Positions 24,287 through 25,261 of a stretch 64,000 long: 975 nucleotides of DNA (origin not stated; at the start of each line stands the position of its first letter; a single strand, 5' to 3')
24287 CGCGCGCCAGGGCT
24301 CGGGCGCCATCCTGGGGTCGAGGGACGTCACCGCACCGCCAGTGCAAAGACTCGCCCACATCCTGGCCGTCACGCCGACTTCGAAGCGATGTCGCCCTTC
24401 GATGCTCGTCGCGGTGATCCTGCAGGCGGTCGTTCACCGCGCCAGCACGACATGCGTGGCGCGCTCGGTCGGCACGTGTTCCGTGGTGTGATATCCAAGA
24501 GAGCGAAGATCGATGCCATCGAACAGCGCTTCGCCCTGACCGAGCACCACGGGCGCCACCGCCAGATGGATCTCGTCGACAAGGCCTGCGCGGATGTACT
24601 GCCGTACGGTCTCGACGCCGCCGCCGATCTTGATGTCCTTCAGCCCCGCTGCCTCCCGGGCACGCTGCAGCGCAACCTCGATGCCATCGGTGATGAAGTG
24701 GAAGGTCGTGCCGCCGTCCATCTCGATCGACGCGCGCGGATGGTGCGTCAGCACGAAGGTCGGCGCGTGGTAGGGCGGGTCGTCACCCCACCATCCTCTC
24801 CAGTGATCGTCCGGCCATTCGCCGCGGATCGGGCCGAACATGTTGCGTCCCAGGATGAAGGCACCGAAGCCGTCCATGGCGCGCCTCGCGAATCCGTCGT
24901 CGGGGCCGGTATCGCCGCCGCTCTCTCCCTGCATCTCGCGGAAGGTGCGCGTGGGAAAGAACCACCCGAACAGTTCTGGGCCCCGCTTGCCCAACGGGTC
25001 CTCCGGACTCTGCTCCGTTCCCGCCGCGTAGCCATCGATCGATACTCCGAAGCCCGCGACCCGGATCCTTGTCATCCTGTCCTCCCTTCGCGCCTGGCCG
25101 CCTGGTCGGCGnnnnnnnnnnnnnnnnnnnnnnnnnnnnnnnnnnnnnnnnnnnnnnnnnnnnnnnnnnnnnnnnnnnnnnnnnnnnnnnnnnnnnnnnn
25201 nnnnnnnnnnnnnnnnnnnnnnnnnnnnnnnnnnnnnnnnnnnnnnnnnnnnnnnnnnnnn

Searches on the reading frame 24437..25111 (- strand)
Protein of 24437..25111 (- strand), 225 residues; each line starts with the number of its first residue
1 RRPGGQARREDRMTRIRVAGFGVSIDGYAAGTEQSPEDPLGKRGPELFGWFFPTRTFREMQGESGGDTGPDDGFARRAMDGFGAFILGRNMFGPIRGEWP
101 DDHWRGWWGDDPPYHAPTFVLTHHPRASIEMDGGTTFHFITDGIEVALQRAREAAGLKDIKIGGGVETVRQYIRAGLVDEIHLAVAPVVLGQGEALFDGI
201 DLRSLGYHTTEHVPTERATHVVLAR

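Call 61: search_protein_families(library=pfam, proteins=[window:24437-25111:-], max_evalue=0.001)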
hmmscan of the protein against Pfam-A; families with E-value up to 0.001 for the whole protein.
window:24437-25111:- (225 aa): 1 family
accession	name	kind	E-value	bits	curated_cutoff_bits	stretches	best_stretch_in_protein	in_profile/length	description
PF01872.23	RibD_C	-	1.2e-17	64.9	24.1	1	21-205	7-181/197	RibD C-terminal domain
